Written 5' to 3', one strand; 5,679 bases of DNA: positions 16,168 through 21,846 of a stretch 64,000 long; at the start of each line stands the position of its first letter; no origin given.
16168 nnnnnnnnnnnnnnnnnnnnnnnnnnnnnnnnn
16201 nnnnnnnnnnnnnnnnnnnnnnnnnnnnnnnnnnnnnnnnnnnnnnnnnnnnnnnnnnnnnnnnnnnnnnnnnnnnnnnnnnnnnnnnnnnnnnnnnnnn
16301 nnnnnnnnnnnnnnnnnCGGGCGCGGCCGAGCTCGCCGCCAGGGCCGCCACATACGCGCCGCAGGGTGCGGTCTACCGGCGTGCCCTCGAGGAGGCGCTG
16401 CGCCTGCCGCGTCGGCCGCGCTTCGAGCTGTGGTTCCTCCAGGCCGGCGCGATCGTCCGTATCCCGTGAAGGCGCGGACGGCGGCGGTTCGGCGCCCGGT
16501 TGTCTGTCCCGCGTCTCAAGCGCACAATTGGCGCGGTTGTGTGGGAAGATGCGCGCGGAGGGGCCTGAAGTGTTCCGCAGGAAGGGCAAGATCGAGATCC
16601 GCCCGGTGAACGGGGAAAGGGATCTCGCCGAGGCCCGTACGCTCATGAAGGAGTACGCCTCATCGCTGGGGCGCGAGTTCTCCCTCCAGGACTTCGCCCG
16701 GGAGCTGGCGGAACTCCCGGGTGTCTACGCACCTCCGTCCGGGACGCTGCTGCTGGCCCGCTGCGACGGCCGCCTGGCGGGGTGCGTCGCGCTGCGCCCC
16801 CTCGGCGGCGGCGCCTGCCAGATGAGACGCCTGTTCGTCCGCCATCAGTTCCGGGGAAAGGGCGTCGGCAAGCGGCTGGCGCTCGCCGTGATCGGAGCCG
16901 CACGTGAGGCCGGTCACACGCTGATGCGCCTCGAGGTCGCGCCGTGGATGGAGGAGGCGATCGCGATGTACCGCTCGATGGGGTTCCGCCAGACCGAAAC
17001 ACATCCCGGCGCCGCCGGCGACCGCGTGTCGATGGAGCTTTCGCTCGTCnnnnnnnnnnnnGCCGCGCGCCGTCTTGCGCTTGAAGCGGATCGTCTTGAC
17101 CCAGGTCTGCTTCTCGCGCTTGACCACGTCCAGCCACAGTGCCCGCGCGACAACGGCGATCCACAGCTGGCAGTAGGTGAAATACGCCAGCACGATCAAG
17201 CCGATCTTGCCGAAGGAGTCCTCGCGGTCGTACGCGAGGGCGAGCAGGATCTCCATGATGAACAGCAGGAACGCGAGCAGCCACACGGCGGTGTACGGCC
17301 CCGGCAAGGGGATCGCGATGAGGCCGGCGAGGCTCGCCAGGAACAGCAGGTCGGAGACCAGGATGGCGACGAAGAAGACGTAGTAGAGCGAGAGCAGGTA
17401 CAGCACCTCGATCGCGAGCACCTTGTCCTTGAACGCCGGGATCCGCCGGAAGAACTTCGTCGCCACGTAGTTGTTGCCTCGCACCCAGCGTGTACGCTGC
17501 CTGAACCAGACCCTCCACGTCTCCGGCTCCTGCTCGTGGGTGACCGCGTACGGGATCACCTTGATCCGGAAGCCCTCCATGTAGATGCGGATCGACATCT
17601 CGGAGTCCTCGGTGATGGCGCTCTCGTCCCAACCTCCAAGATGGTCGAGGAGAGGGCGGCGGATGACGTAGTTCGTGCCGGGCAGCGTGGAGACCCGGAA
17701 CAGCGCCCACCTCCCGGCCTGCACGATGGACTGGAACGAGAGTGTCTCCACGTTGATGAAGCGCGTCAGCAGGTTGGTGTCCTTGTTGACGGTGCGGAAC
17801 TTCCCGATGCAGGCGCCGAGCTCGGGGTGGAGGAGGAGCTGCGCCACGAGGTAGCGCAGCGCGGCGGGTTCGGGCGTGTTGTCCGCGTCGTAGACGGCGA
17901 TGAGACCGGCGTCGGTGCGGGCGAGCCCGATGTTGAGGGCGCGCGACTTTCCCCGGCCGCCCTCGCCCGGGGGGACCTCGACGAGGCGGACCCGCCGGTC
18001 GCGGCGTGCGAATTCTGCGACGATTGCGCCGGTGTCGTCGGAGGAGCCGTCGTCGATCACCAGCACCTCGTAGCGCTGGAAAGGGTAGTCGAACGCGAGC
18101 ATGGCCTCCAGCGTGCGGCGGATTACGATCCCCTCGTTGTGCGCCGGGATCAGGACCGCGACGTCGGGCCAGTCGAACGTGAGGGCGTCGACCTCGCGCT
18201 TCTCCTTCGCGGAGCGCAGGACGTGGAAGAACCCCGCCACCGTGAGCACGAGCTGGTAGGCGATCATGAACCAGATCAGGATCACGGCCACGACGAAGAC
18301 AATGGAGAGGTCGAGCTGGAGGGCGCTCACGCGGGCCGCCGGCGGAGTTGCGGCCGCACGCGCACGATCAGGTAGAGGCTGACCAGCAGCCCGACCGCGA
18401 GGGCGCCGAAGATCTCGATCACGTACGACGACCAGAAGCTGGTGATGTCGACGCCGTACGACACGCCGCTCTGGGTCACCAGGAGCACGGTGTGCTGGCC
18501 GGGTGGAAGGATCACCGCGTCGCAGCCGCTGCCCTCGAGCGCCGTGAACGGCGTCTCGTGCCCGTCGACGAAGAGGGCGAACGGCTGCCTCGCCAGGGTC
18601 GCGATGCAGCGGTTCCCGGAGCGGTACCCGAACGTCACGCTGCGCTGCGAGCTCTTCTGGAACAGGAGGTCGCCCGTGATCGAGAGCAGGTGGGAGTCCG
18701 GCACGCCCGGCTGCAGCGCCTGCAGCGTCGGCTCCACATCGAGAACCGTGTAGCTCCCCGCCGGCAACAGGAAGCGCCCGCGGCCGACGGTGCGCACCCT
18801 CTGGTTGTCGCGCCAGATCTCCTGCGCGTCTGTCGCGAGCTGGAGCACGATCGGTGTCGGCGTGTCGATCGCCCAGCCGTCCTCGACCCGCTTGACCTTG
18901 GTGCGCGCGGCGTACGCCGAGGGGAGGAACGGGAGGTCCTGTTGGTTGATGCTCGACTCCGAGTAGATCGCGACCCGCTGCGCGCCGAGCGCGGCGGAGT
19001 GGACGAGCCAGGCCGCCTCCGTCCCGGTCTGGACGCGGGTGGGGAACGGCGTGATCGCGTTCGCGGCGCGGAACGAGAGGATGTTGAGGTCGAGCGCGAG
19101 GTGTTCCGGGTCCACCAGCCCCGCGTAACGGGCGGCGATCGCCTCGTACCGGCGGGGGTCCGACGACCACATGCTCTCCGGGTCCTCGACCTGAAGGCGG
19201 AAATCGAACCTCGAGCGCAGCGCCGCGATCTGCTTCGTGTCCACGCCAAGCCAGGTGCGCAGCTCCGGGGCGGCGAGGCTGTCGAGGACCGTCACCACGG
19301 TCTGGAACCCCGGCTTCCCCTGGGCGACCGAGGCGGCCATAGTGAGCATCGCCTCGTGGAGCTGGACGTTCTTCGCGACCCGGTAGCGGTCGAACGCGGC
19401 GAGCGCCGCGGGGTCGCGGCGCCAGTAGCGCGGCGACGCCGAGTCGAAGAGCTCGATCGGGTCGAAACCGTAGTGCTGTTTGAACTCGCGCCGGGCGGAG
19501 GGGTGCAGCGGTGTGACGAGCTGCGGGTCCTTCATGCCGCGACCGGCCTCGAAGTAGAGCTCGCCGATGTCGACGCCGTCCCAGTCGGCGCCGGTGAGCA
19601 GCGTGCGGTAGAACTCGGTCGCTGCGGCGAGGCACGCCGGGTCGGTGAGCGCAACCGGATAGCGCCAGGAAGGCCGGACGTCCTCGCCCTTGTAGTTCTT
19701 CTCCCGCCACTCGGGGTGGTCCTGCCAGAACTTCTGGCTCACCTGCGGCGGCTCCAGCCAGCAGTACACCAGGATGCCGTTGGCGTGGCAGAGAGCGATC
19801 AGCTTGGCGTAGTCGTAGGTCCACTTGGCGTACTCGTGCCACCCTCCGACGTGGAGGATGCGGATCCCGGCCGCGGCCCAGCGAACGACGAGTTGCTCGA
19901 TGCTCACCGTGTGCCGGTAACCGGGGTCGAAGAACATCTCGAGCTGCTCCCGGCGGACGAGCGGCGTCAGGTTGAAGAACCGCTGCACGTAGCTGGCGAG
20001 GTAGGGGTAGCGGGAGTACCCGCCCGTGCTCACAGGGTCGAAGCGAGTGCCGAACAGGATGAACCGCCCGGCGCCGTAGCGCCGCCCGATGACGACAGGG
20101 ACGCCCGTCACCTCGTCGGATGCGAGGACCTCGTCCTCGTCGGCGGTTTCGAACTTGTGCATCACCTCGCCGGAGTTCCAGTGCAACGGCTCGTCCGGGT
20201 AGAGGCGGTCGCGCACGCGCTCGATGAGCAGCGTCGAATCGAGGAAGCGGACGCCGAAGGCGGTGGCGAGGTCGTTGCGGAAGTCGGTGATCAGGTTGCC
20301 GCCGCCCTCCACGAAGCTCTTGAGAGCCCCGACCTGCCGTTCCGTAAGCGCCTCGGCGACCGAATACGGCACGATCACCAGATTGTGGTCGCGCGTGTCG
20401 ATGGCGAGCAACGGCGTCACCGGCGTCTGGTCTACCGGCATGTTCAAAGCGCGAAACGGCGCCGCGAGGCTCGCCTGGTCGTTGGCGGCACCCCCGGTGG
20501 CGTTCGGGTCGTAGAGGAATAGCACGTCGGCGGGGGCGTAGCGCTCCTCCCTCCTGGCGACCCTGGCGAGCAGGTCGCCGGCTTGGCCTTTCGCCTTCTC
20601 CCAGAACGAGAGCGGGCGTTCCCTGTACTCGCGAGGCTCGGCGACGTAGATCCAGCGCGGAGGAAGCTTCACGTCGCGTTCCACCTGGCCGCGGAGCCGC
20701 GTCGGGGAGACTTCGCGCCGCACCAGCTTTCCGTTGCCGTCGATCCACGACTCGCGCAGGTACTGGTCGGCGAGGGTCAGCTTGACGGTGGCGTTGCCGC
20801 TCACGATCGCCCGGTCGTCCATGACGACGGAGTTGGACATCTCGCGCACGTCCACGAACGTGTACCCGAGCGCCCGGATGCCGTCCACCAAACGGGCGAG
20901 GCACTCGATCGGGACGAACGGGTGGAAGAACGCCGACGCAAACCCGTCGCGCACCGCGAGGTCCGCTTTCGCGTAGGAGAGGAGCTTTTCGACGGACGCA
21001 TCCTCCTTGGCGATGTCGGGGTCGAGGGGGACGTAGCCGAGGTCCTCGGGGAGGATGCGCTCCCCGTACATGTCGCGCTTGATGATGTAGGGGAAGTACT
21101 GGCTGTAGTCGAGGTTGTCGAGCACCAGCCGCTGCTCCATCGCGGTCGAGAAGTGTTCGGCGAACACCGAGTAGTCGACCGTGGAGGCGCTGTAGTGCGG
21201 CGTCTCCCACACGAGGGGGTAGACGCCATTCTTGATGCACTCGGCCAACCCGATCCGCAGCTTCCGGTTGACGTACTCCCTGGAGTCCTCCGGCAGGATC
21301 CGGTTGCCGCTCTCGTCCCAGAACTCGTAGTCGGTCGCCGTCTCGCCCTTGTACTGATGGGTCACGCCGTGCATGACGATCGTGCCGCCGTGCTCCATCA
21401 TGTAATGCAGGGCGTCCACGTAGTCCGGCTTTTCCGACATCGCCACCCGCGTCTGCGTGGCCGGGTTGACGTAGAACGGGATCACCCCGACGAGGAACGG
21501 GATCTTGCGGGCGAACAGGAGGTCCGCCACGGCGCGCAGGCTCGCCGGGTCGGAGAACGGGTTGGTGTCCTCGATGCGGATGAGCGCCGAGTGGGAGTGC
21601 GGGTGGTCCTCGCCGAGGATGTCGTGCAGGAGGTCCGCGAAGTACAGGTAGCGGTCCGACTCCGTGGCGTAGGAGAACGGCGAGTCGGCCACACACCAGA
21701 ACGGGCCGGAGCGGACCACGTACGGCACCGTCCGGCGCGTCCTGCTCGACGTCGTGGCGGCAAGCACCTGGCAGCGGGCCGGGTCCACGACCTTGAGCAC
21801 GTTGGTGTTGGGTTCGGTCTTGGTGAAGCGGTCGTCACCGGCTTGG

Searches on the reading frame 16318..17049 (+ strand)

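Call 32: search_protein_families(library=pfam, proteins=[window:16318-17049:+], max_evalue=0.00001)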
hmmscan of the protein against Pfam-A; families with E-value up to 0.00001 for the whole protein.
window:16318-17049:+ (244 aa): 4 families
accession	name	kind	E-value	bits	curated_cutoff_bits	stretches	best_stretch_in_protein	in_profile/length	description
PF00583.31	Acetyltransf_1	-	3.5e-16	60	20.7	1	133-223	27-116/116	Acetyltransferase (GNAT) family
PF13508.13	Acetyltransf_7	-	4.9e-13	49.7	27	1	141-224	2-83/84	Acetyltransferase (GNAT) domain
PF13673.13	Acetyltransf_10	-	3.5e-11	43.6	23.6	1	143-230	32-114/128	Acetyltransferase (GNAT) domain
PF08445.16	FR47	-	1.6e-06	28.4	22.1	1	168-227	23-81/86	FR47-like protein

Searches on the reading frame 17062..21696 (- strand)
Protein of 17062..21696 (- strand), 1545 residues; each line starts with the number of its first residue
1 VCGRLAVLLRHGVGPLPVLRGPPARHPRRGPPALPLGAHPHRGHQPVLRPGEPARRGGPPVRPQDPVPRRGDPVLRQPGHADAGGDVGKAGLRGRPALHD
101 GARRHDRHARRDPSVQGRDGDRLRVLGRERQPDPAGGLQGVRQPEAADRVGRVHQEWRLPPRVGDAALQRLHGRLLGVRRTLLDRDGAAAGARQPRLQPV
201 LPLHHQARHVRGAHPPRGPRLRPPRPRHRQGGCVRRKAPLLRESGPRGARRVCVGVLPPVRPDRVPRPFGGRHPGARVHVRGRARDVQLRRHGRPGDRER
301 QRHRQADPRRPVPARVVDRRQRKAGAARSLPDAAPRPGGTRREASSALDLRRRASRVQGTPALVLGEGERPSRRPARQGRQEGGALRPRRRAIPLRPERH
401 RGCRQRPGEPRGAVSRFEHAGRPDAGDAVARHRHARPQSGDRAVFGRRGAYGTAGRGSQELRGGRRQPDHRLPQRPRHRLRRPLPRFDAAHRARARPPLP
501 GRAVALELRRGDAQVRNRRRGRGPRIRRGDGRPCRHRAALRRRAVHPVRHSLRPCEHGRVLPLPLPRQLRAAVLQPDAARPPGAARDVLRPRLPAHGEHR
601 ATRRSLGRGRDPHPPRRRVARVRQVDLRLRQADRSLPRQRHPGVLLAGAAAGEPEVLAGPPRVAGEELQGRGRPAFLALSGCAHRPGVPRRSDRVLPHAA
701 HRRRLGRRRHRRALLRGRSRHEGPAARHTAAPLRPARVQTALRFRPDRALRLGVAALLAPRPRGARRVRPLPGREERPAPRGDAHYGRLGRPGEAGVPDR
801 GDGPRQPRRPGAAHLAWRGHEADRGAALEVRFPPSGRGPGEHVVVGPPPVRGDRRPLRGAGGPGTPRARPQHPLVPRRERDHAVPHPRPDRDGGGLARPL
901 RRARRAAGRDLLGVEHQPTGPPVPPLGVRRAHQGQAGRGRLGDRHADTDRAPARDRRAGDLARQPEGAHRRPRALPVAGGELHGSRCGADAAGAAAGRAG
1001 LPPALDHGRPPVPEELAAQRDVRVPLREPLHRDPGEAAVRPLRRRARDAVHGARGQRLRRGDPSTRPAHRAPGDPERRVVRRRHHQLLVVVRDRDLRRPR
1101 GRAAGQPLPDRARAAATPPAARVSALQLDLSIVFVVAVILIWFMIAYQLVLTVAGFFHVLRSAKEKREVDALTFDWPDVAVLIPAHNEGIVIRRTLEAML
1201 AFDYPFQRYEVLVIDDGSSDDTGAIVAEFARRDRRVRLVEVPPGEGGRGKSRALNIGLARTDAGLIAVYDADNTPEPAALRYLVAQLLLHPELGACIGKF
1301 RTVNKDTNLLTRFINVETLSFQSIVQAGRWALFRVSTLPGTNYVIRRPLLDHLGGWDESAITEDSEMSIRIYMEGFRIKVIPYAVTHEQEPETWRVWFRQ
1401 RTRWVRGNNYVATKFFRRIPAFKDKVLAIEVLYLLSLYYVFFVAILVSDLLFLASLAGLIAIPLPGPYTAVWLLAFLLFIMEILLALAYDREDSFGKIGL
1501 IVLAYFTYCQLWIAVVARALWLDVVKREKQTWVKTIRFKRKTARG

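Call 32: search_protein_families(library=pfam, proteins=[window:17062-21696:-], max_evalue=0.00001)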
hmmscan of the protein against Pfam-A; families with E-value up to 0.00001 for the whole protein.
window:17062-21696:- (1545 aa): 5 families
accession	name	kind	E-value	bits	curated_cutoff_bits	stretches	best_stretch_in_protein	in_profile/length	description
PF13641.12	Glyco_tranf_2_3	-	3.2e-31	109.5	27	1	1177-1407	1-230/230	Glycosyltransferase like family 2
PF13632.12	Glyco_trans_2_3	-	1.9e-27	96.8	27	1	1266-1476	2-190/198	Glycosyl transferase family group 2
PF00535.33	Glycos_transf_2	-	3e-23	83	23.3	1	1181-1353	2-167/168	Glycosyl transferase family 2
PF13506.12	Glyco_transf_21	-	1.4e-09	38.1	21.7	1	1237-1406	5-174/174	Glycosyl transferase family 21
PF10111.15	Glyco_tranf_2_2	-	3.2e-06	27.3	27.3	1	1202-1390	24-218/276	Glycosyltransferase like family 2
